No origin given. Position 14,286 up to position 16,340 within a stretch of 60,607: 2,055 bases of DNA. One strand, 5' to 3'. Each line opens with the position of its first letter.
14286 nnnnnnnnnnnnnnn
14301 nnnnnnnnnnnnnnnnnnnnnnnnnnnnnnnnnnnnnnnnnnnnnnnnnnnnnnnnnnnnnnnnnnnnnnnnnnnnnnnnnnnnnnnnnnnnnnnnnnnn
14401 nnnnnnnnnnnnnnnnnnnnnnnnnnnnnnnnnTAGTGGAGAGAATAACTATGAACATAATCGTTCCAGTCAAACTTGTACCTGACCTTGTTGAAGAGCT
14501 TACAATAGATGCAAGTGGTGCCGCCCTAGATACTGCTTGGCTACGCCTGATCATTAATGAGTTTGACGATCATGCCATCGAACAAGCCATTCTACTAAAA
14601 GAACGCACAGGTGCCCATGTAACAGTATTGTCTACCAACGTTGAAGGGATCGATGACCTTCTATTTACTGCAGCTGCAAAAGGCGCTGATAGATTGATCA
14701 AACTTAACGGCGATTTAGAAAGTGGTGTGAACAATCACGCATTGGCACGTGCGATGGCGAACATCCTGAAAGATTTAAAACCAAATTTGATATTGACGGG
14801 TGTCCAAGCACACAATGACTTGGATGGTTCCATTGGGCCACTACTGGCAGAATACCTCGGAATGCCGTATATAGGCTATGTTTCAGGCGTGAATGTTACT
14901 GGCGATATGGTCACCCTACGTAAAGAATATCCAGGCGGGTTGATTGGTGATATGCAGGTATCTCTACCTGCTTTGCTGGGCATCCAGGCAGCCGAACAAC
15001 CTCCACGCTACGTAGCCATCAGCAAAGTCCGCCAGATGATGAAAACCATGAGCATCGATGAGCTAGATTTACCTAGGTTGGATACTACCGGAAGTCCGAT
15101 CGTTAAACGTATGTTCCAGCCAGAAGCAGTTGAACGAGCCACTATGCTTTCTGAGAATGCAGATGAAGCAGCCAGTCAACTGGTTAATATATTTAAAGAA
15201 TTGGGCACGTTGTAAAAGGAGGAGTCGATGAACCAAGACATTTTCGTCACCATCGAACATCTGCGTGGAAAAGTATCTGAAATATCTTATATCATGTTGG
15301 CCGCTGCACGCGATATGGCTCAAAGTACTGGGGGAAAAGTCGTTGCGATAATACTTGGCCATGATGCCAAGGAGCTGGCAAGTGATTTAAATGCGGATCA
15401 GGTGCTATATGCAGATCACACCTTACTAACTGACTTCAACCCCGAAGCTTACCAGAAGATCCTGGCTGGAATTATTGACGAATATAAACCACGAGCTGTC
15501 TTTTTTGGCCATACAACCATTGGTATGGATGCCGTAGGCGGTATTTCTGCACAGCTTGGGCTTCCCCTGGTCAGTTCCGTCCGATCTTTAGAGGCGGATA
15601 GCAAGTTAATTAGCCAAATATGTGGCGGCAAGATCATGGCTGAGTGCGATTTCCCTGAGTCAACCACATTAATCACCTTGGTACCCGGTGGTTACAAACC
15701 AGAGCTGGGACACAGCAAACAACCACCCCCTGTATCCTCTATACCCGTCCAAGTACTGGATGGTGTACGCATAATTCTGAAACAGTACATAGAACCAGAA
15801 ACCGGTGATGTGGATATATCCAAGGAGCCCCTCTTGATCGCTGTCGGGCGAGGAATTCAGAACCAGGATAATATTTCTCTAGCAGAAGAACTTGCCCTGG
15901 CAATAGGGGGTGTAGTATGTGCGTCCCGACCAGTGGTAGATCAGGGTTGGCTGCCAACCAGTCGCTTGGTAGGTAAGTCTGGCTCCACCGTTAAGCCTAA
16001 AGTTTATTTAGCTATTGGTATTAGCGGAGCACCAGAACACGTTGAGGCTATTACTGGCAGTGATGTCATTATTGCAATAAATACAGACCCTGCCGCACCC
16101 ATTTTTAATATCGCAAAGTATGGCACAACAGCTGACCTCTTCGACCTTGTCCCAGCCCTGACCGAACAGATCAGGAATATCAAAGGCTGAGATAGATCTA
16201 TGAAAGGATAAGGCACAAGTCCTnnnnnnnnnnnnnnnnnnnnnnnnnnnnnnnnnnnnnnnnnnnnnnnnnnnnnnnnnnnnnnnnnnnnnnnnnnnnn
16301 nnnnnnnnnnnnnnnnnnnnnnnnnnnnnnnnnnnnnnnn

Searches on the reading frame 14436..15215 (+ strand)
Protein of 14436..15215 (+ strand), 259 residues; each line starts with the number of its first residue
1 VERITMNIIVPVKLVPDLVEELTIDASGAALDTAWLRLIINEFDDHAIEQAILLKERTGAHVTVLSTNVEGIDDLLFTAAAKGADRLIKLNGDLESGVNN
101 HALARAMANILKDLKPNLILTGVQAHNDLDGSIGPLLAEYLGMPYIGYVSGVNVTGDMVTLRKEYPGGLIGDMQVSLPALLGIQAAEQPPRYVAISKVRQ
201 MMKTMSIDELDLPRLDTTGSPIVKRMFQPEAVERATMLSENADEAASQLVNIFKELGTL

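Call 58: search_protein_families(library=pfam, proteins=[window:14436-15215:+], max_evalue=0.00001)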
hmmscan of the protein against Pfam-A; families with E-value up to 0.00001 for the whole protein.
window:14436-15215:+ (259 aa): 1 family
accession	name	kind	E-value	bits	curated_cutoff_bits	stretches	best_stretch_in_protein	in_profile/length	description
PF01012.27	ETF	-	8.5e-22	78.3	26.7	1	39-206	12-172/181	Electron transfer flavoprotein domain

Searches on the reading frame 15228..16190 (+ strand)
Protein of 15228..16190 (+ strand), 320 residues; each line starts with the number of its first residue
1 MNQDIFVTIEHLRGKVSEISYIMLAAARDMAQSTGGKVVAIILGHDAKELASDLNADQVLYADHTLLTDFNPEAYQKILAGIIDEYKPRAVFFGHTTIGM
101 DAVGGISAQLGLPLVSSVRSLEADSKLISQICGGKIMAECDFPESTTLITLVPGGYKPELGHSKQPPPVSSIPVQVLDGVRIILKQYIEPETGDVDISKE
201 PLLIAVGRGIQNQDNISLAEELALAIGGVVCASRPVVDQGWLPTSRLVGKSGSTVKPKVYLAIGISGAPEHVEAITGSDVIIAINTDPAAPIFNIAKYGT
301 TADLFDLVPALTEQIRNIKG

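Call 58: search_protein_families(library=pfam, proteins=[window:15228-16190:+], max_evalue=0.00001)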
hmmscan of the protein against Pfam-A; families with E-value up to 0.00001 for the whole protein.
window:15228-16190:+ (320 aa): 2 families
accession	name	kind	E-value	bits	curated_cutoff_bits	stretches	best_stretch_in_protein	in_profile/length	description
PF01012.27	ETF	-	7.3e-29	101.3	26.7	1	6-171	2-175/181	Electron transfer flavoprotein domain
PF00766.25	ETF_alpha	-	4.5e-28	97.5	27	1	196-275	1-80/81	Electron transfer flavoprotein FAD-binding domain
